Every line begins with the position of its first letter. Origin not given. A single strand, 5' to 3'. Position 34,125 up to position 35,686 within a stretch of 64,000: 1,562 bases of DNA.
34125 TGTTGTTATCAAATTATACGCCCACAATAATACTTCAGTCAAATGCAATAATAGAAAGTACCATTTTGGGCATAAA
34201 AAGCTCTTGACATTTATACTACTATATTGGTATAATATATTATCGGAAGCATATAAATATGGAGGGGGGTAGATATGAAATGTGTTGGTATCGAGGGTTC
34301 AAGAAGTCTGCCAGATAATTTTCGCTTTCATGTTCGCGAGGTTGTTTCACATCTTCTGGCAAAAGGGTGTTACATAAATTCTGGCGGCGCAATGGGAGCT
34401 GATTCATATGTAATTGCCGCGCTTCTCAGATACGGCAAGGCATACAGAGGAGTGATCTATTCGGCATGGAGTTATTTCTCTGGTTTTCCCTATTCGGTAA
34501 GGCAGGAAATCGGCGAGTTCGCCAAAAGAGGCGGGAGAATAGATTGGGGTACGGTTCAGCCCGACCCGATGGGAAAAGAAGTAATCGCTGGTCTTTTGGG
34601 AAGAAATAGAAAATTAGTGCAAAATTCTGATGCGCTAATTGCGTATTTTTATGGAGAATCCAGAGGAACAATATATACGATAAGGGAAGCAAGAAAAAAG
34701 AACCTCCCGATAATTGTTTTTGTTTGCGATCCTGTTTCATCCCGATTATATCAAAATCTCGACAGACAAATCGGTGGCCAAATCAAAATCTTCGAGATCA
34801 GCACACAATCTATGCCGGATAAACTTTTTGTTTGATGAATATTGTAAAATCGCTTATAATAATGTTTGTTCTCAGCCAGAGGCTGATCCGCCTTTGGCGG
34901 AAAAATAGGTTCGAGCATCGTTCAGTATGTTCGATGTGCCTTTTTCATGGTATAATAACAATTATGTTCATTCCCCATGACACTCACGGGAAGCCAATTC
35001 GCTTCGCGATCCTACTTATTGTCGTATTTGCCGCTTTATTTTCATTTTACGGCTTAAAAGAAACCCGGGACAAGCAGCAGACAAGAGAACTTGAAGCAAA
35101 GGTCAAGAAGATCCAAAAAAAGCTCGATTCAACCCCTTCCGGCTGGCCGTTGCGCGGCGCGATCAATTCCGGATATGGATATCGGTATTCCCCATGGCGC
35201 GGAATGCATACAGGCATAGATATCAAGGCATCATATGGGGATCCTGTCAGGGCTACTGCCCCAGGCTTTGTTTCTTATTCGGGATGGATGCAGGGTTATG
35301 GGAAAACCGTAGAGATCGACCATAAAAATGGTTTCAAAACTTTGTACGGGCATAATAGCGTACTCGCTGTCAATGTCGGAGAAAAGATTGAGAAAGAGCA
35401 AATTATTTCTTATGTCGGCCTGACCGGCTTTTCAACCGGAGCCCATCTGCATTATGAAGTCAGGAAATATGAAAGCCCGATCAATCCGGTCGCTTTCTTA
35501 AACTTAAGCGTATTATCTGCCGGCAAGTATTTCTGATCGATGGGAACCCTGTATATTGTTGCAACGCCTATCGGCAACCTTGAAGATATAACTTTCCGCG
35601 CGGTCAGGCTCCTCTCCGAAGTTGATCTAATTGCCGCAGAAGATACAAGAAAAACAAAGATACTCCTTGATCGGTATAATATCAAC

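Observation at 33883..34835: Divergent XRE regulator and DprA/SLOG-like gene with a consensus promoter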

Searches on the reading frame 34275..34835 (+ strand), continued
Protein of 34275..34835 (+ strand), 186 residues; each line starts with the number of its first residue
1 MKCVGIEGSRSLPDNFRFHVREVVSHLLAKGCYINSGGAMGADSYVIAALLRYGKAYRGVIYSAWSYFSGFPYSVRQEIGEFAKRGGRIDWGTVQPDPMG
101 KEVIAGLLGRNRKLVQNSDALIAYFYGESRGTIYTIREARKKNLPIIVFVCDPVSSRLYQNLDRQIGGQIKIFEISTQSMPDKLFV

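Call 64: fold_search(model_id=the predicted structure, library=viral)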
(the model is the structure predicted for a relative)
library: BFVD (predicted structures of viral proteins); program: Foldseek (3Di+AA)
matches with E <= 10: 1077; with E <= 0.001: 47
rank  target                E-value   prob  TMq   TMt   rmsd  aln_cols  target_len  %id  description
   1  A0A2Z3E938            1.7e-08  1.00  0.62  0.57   6.6       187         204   20  (no name in the UniProt tables at hand)
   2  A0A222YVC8            3.0e-06  1.00  0.58  0.69   3.8       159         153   18  DprA-like DNA processing chain A [Streptomyces phage Mildred21]
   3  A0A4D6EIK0            3.6e-06  1.00  0.51  0.36   3.3       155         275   23  YspA cpYpsA-related SLOG domain-containing protein [Pandoravirus celtis]
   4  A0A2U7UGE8            3.8e-06  1.00  0.49  0.47   3.6       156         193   23  YspA cpYpsA-related SLOG domain-containing protein [Pandoravirus macleodensis]
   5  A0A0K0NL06            3.8e-06  1.00  0.49  0.57   3.3       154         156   19  YspA cpYpsA-related SLOG domain-containing protein [Gordonia phage GMA3]
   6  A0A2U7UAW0            4.3e-06  1.00  0.49  0.50   4.0       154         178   22  YspA cpYpsA-related SLOG domain-containing protein [Pandoravirus quercus]
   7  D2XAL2                5.4e-06  1.00  0.46  0.49   4.2       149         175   23  Rossmann-fold nucleotide-binding protein [Marseillevirus marseillevirus]
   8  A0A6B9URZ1            7.3e-06  1.00  0.49  0.46   3.6       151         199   22  (no name in the UniProt tables at hand)
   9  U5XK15                7.8e-06  1.00  0.63  0.15   6.0       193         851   20  (no name in the UniProt tables at hand)
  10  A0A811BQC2            8.8e-06  1.00  0.50  0.38   3.5       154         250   20  YspA cpYpsA-related SLOG domain-containing protein [Pandoravirus japonicus]
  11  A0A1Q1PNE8            9.3e-06  1.00  0.46  0.39   6.2       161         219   22  (no name in the UniProt tables at hand)
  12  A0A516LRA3            9.3e-06  1.00  0.50  0.55   8.2       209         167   19  (no name in the UniProt tables at hand)
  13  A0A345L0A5            1.2e-05  1.00  0.53  0.41   4.7       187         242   17  (no name in the UniProt tables at hand)
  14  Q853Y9                1.4e-05  1.00  0.49  0.57   5.2       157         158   19  YspA cpYpsA-related SLOG domain-containing protein [Mycobacterium phage Omega]
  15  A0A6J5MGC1            1.6e-05  1.00  0.50  0.68   5.2       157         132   18  Uncharacterized protein [uncultured Caudovirales phage]
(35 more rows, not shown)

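Call 75: find_related_loci(query=A1, collection=viral_contigs, flank=6000)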
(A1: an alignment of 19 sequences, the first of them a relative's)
Query A1 (186 aa) in viral_contigs; peptide patterns used: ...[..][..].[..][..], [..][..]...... (x = any residue, [..] = any of these).
102 stretches matched a pattern, but none encodes a relative of the query by tblastn (E <= 1e-3).

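Call 76: search_dna_similar(query=window:34275-34835:+, collection=phages, mode=protein, max_evalue=0.001, max_rows=20)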
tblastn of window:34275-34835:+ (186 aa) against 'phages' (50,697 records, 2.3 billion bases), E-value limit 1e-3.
Records with a match: 1; places in all: 1; records where one place covers at least 80% of the query: 0.
Best place of each record, by identity: <60% 1.
By first word of the organism name: Erwinia 1.
By host as written in the record: Erwinia amylovora 1.
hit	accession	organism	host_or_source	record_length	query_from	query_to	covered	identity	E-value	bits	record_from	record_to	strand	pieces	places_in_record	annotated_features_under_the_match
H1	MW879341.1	Erwinia phage pEa_SNUABM_54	Erwinia amylovora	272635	82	162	44%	37.9%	4e-5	49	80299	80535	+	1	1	hypothetical protein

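Call 77: search_dna_similar(query=window:34275-34835:+, collection=plasmids, mode=protein, max_evalue=0.001, max_rows=20)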
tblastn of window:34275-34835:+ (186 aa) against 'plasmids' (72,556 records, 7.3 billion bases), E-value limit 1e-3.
Records with a match: 4; places in all: 4; records where one place covers at least 80% of the query: 0.
Best place of each record, by identity: <60% 4.
By first word of the organism name: Nitrosococcus 2; Methylobacter 1; Subdoligranulum 1.
By predicted mobility (MOB-suite, as given by PLSDB): non-mobilizable 4.
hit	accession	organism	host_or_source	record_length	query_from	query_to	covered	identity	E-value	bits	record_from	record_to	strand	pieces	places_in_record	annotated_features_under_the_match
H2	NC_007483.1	Nitrosococcus oceani ATCC 19707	-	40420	4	149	78%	29.0%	2e-7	57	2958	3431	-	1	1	hypothetical protein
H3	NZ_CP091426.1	Methylobacter sp. YRD-M1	isolate,wetland soil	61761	4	149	78%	28.7%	1e-6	54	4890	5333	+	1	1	hypothetical protein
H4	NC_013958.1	Nitrosococcus halophilus Nc 4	-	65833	4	149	78%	28.1%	2e-4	49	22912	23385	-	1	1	hypothetical protein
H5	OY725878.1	Subdoligranulum variabile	-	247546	2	147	78%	25.6%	4e-4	47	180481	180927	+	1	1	record has no annotation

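Call 79: get_annotated_region(hit=H2, flank=4000)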
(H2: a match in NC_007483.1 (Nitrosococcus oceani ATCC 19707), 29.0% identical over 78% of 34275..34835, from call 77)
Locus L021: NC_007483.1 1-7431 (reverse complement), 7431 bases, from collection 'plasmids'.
description: Nitrosococcus oceani ATCC 19707 plasmid A, complete sequence
organism: Nitrosococcus oceani ATCC 19707 (NCBI taxid 323261)
taxonomy: Bacteria; Pseudomonadota; Gammaproteobacteria; Chromatiales; Chromatiaceae; Nitrosococcus; Nitrosococcus oceani; Nitrosococcus oceani ATCC 19707
host: -; source: -; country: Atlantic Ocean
typing (MOB-suite, as given by PLSDB): non-mobilizable; replicon rep_cluster_1655
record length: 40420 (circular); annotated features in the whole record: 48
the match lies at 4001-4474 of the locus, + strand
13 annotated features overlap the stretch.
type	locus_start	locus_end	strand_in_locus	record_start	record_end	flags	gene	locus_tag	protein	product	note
CDS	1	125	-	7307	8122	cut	-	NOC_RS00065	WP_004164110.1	restriction endonuclease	GO:0009307 - DNA restriction-modification system [Evidence IEA]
CDS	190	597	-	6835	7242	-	-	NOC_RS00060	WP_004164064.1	Rap1a/Tai family immunity protein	-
CDS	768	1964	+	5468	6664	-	-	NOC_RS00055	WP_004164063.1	lamin tail domain-containing protein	-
CDS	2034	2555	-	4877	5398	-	-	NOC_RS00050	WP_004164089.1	GspH/FimT family pseudopilin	GO:0015628 - protein secretion by the type II secretion system [Evidence IEA]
CDS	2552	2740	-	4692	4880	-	-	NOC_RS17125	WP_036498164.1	hypothetical protein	-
CDS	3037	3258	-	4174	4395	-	-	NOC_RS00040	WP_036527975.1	hypothetical protein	-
CDS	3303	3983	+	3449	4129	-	-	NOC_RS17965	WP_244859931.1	hypothetical protein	-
CDS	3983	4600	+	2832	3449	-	-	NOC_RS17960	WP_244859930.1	hypothetical protein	-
CDS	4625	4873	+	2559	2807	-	-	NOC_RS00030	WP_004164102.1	type II toxin-antitoxin system HicA family toxin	-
CDS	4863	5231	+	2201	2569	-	-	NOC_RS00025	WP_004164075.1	toxin-antitoxin system HicB family antitoxin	-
CDS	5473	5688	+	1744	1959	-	-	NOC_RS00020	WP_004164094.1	hypothetical protein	-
CDS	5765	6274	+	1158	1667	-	-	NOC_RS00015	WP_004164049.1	hypothetical protein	-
CDS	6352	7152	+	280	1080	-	-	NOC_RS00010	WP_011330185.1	DUF932 domain-containing protein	-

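Call 80: get_annotated_region(hit=H3, flank=4000)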
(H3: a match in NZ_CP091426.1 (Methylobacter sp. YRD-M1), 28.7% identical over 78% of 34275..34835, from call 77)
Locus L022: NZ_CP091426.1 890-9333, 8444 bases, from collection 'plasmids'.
description: Methylobacter sp. YRD-M1 plasmid unnamed2, complete sequence
organism: Methylobacter sp. YRD-M1 (NCBI taxid 2911520)
taxonomy: Bacteria; Pseudomonadota; Gammaproteobacteria; Methylococcales; Methylococcaceae; Methylobacter; Methylobacter sp. YRD-M1
host: -; source: isolate,wetland soil; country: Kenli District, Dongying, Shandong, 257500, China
typing (MOB-suite, as given by PLSDB): non-mobilizable
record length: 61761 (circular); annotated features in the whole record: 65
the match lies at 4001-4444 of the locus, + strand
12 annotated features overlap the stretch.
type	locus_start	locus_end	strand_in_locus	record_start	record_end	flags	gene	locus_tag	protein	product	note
CDS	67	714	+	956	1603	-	-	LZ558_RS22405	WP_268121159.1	AAA family ATPase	-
CDS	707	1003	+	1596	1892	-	-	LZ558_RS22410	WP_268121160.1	hypothetical protein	-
CDS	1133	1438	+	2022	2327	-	-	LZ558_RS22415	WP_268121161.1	hypothetical protein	-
CDS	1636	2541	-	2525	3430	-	-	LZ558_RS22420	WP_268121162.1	hypothetical protein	-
CDS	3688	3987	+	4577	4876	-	-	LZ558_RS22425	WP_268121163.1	hypothetical protein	-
CDS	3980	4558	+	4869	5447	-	-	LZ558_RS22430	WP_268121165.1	hypothetical protein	-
CDS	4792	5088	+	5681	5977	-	-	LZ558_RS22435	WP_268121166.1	hypothetical protein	-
CDS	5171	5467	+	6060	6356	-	-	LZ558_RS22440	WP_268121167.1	hypothetical protein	-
CDS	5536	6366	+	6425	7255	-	-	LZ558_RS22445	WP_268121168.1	hypothetical protein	-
CDS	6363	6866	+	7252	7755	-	-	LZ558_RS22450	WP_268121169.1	siphovirus Gp157 family protein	-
CDS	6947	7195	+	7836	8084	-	-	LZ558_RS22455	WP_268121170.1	helix-turn-helix transcriptional regulator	-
CDS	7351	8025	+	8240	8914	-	-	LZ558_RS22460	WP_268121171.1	replication protein RepA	-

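Call 95: find_encoding_contigs(protein=P0170, flank=5000, max_places=3)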
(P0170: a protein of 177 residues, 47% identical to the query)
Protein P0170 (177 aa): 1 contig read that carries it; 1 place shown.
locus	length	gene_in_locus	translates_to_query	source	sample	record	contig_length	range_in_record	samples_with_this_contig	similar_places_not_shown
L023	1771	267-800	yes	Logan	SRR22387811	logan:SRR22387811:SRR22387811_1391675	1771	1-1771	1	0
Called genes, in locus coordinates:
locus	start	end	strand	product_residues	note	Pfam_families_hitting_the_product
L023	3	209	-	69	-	?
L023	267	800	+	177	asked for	PF02481:DNA_processg_A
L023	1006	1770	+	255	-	?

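Call 96: find_encoding_contigs(protein=P0174, flank=5000, max_places=3)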
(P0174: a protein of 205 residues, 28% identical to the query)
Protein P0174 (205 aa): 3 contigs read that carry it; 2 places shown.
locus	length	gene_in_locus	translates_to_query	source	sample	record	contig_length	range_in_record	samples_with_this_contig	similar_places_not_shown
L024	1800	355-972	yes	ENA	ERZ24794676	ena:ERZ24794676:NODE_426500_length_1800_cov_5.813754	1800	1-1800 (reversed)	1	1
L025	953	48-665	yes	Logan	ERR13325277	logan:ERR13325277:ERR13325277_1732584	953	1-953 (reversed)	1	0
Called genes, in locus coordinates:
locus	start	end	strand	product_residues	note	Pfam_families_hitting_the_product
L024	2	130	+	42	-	?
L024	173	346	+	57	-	-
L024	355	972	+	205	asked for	PF02481:DNA_processg_A (weak)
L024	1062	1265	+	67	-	-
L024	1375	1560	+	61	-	-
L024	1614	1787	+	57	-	-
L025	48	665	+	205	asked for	PF02481:DNA_processg_A (weak)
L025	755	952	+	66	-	?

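Call 97: search_protein_families(library=pfam, proteins=[L023:3-209:-, L023:1006-1770:+], max_evalue=0.01)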
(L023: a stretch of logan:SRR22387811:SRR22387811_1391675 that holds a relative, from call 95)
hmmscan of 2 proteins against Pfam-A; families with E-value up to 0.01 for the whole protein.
L023:3-209:- (69 aa): 0 families

L023:1006-1770:+ (255 aa): 2 families
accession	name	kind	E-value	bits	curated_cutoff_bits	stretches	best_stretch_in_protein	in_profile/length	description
PF00239.26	Resolvase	-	3e-38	131.6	23.3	1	3-152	1-144/145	Resolvase, N terminal domain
PF07508.19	Recombinase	-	4.7e-13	49.7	21.1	1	173-255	1-97/102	Recombinase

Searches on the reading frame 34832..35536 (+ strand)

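Call 3: search_protein_families(library=pfam, proteins=[window:34832-35536:+], max_evalue=0.1)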
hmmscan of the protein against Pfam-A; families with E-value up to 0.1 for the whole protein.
window:34832-35536:+ (234 aa): 4 families
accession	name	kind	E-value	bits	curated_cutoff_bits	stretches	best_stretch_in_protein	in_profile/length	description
PF01551.29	Peptidase_M23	-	8.8e-33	112.8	28.7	1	125-219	2-96/96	Peptidase family M23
PF05313.17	Pox_P21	-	0.016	15.3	27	1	5-87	98-174/189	Poxvirus P21 membrane protein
PF14093.11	DUF4271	-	0.025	14.9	29.7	1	8-73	107-171/206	Domain of unknown function (DUF4271)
PF05814.16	Ac76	-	0.073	13.5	22.5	1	36-99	5-68/83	Orf76 (Ac76)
